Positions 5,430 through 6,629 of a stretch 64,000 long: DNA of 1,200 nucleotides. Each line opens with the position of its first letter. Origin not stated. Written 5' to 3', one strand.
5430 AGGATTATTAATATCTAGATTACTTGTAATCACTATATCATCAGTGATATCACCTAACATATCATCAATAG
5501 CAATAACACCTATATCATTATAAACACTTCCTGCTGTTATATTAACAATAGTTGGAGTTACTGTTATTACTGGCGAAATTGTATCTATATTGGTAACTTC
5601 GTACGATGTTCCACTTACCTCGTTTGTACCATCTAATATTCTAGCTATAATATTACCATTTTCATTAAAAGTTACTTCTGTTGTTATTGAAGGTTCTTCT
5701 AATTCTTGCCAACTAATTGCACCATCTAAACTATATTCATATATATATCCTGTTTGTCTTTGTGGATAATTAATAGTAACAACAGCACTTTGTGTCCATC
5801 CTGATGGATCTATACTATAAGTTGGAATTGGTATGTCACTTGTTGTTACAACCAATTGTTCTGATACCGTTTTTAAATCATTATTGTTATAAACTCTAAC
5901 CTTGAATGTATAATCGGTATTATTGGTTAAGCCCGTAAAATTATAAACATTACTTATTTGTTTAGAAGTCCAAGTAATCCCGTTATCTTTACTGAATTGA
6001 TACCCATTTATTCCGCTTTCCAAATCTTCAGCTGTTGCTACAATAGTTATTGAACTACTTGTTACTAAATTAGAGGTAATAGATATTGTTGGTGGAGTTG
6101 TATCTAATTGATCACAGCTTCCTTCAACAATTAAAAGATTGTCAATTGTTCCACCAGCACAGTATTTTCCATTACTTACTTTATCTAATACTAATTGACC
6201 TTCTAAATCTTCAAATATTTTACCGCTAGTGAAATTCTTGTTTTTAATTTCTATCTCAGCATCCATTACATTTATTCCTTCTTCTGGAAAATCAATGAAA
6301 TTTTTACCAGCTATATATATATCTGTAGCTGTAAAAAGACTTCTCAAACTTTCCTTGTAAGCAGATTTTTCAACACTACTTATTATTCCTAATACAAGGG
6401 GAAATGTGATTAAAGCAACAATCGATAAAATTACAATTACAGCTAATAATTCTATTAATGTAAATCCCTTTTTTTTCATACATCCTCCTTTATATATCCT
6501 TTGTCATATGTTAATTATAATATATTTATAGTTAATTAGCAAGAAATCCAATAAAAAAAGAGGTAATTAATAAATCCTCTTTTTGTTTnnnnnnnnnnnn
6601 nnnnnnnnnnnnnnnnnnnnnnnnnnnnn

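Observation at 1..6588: Second array of giant class-III-signal-peptide proteins with swapped C-terminal domains (LamG versus unrelated domain)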

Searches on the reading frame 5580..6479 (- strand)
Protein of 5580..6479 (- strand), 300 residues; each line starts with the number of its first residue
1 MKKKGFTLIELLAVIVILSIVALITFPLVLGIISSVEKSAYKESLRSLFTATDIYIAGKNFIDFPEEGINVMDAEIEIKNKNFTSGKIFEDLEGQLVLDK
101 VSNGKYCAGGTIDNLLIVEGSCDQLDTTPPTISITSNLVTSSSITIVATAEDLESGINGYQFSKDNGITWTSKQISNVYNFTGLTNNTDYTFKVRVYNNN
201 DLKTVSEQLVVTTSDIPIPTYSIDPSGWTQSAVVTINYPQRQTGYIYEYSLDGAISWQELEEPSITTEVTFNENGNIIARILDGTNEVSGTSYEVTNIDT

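Call 17: find_related_loci(query=window:5580-6479:-, collection=genome_contigs, flank=10000)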
Query window:5580-6479:- (300 aa) in genome_contigs; peptide patterns used: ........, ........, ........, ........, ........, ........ (x = any residue, [..] = any of these).
596 stretches matched a pattern (row limit reached: there are more); 266 encode a relative of the query (tblastn E <= 1e-3); the best 80 are kept; 79 distinct loci.
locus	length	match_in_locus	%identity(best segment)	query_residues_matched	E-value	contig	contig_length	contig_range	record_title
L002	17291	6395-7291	65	1-299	2e-131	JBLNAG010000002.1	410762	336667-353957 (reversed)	MAG: Ignavibacteriales bacterium isolate MAG183 PRJNA951521_bin41_renamed_1, whole genome shotgun sequence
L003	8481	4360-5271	39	1-299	7e-43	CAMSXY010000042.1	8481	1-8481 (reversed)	MAG TPA_asm: uncultured Bacillales bacterium isolate ERR9465699_bin.50_metawrap_v1.3_MAG genome assembly, contig: NODE.5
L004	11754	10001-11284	35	6-299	7e-39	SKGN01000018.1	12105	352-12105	MAG: Bacilli bacterium isolate CSBr16_146 CSBr16-5654, whole genome shotgun sequence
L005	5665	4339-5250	35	1-299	2e-38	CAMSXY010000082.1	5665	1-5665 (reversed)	MAG TPA_asm: uncultured Bacillales bacterium isolate ERR9465699_bin.50_metawrap_v1.3_MAG genome assembly, contig: NODE.9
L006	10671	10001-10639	41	1-207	5e-34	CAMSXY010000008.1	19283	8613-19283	MAG TPA_asm: uncultured Bacillales bacterium isolate ERR9465699_bin.50_metawrap_v1.3_MAG genome assembly, contig: NODE.2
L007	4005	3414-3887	47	1-162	2e-33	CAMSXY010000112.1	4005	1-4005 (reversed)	MAG TPA_asm: uncultured Bacillales bacterium isolate ERR9465699_bin.50_metawrap_v1.3_MAG genome assembly, contig: NODE.1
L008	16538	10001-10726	34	1-226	7e-31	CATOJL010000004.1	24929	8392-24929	MAG TPA_asm: uncultured Bacilli bacterium isolate MGG29184_1680015487 genome assembly, contig: SRR9205167_1696, whole ge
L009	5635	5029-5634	40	1-196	1e-30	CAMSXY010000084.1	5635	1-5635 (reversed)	MAG TPA_asm: uncultured Bacillales bacterium isolate ERR9465699_bin.50_metawrap_v1.3_MAG genome assembly, contig: NODE.9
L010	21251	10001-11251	46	1-299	7e-30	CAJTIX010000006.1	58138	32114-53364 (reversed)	MAG TPA_asm: uncultured Bacilli bacterium isolate MGBC103251 genome assembly, contig: MGBC103251.6, whole genome shotgun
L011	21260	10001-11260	45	1-299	4e-28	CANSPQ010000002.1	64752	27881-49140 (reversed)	MAG TPA_asm: uncultured Bacillales bacterium isolate SRR15730548_bin.42_metawrap_v1.3_MAG genome assembly, contig: NODE.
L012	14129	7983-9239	46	1-299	2e-27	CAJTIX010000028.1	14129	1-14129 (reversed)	MAG TPA_asm: uncultured Bacilli bacterium isolate MGBC103251 genome assembly, contig: MGBC103251.28, whole genome shotgu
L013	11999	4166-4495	40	1-108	5e-18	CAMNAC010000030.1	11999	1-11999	MAG: uncultured Tenericutes bacterium isolate SRR873597_bin.99_metaWRAP_v1.3_MAG genome assembly, contig: NODE.14183_len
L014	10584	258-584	38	1-108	3e-16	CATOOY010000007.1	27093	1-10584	MAG TPA_asm: uncultured Erysipelotrichaceae bacterium isolate MGG30896_1680015486 genome assembly, contig: SAMEA4643411_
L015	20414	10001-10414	33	1-132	4e-16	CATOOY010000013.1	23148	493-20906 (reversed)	MAG TPA_asm: uncultured Erysipelotrichaceae bacterium isolate MGG30896_1680015486 genome assembly, contig: SAMEA4643411_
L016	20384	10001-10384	34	1-129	8e-16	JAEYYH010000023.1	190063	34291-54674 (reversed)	MAG: Bacillota bacterium isolate OH_CBlB_40 k127_2424008, whole genome shotgun sequence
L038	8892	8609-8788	52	1-56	2e-12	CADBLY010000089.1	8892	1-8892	MAG: uncultured Erysipelotrichaceae bacterium isolate RUG14093 genome assembly, contig: RUG14093_asm_89, whole genome sh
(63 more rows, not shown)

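Call 31: find_homologous_proteins(query=L038:1516-2826:+, max_evalue=1e-30)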
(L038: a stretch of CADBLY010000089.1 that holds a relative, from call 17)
Query L038:1516-2826:+ (437 aa): 8000 proteins with E <= 1e-30 among 8000 candidates; the best 120 are listed.
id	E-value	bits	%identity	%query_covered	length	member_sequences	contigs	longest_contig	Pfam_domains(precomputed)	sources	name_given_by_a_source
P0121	5.2e-275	930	100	100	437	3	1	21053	PF00437.27,PF27713.1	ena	-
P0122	5.3e-254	861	91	100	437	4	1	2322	PF00437.27,PF00005.34,PF27713.1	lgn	-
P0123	4.8e-251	851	90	100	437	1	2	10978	PF00437.27,PF00005.34,PF27713.1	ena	-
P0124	4.1e-231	785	82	100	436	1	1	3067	PF00437.27,PF00005.34,PF27713.1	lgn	-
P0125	1.1e-229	780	81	100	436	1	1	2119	PF00437.27,PF00005.34,PF27713.1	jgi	jgi:pilus assembly protein CpaF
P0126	2.4e-226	769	81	100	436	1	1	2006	PF00437.27,PF00005.34,PF27713.1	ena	-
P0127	6.5e-224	761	79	100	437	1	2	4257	PF00437.27,PF00005.34,PF27713.1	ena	-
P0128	2.1e-222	756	79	100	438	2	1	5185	PF00437.27,PF27713.1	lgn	-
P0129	2.9e-221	753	79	100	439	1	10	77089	PF00437.27,PF27713.1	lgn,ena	-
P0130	1.2e-220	751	79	100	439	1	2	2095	PF00437.27,PF27713.1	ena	-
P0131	4.0e-220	749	79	100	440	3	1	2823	PF00437.27,PF27713.1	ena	-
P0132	4.7e-220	749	78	100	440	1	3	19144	PF00437.27,PF27713.1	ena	-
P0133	5.1e-220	749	78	100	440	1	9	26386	PF00437.27,PF27713.1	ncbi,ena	-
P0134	1.6e-219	747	78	100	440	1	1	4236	PF00437.27,PF27713.1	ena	-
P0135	2.1e-219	747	79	100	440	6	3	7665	PF00437.27,PF27713.1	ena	-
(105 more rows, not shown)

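Call 47: search_protein_families(library=pfam, proteins=[L038:79-417:+, L038:407-760:+, L038:762-1523:+, L038:1516-2829:+, L038:2840-3865:+, L038:4981-6471:+, L038:6475-7164:+], max_evalue=0.01)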
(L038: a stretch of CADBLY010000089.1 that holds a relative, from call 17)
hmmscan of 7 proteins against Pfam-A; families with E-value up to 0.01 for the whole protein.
L038:79-417:+ (112 aa): 2 families
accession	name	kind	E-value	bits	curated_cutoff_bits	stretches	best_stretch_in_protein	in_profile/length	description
PF07811.17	TadE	-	5.6e-09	36.4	22.9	1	6-41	1-36/43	TadE-like protein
PF07600.16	DUF1564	-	0.0027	17.9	25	1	33-104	38-108/167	Protein of unknown function (DUF1564)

L038:407-760:+ (117 aa): 2 families
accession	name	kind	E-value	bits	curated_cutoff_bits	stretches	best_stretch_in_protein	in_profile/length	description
PF13400.11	Tad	-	0.00028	21.6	22.3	1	5-41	1-36/47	Putative Flp pilus-assembly TadE/G-like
PF07811.17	TadE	-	0.001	19.6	22.9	1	5-41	1-37/43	TadE-like protein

L038:762-1523:+ (253 aa): 4 families
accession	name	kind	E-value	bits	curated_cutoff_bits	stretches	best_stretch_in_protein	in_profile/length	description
PF13614.12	AAA_31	-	2.2e-14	54.2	27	1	6-170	2-170/177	AAA domain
PF01656.29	CbiA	-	1.6e-09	38.2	25.4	1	8-175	1-78/125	CobQ/CobB/MinD/ParA nucleotide binding domain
PF10609.15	ParA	-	8.7e-09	35.6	27.1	1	6-58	4-56/246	NUBPL iron-transfer P-loop NTPase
PF09140.17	MipZ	-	0.00095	19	20.7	0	7-155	2-137/262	ATPase MipZ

L038:1516-2829:+ (437 aa): 9 families
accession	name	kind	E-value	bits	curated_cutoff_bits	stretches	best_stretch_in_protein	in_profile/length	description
PF00437.27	T2SSE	-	3.2e-60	204.2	24.9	1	89-368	4-279/370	Type II/IV secretion system protein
PF00005.33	ABC_tran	-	2.1e-05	25.6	25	1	211-270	5-61/137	ABC transporter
PF16796.11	Microtub_bd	-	0.003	17.9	27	0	198-236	71-110/155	Microtubule binding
PF01580.24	FtsK_SpoIIIE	-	0.0033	17.3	24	1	218-237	40-59/221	FtsK/SpoIIIE family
PF05049.19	IIGP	-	0.0051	16.4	24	0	193-245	8-62/375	Interferon-inducible GTPase (IIGP)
PF13238.12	AAA_18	-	0.006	17.5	29.4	0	220-275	1-55/128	AAA domain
PF07724.20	AAA_2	-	0.0078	16.7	27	0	217-268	3-52/166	AAA domain (Cdc48 subfamily)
PF13401.12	AAA_22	-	0.0084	16.9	27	0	217-260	5-49/130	AAA domain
PF00735.24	Septin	-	0.0098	15.6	26.2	0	217-265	4-49/280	Septin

L038:2840-3865:+ (341 aa): 1 family
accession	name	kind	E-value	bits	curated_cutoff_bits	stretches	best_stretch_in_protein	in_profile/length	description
PF07963.17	N_methyl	-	2.7e-07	30.3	21.2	1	2-25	3-26/27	Prokaryotic N-terminal methylation motif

L038:4981-6471:+ (496 aa): 2 families
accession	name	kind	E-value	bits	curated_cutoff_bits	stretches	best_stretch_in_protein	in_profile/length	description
PF00482.28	T2SSF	-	8.4e-15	55.3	25.2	1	331-453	4-123/125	Type II secretion system (T2SS), protein F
PF16403.11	Bact_surface_Ig-like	-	3.8e-05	24.1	27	1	95-156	6-64/71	Bacterial surface protein, Ig-like domain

L038:6475-7164:+ (229 aa): 1 family
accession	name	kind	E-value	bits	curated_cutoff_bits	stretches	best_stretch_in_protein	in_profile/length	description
PF00482.28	T2SSF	-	1.2e-16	61.2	25.2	1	94-220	1-124/125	Type II secretion system (T2SS), protein F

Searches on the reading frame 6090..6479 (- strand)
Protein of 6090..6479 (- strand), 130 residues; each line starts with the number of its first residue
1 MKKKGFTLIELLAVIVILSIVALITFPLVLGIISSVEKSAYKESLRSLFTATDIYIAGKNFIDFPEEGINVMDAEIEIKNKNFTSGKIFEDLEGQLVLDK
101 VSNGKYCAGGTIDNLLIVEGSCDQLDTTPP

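Call 59: search_solved_structures(query=window:6090-6479:-, max_evalue=1)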
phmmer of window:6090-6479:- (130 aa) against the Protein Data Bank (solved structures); distinct sequences matched with E-value up to 1: 10.
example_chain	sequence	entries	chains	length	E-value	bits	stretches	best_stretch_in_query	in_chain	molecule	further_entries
8pfb_G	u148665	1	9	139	3.8e-05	27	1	6-79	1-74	Type IV pilin PilE1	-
7tgg_A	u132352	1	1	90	7.6e-05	26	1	3-57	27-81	Geopilin domain 1 protein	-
9egp_A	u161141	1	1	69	8e-05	26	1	2-60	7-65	Geopilin domain 1 protein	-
8tj2_C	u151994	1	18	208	0.0014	21.9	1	6-67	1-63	Type IV major pilin protein PilA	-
5wda_A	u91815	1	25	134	0.0035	20.7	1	6-73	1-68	General secretion pathway protein G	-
2m7g_A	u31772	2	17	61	0.0051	20.1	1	6-57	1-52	Geopilin domain 1 protein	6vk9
9lab_B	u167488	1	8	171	0.0067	19.8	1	2-47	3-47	MSHA major pilin subunit MshA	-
9laa_A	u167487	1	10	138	0.075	16.4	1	3-45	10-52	Type IV pilin protein PilA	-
8tob_GA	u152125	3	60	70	0.7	13.2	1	7-55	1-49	Fimbrial protein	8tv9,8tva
1oqw_A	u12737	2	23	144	0.97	12.8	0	6-51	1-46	Fimbrial protein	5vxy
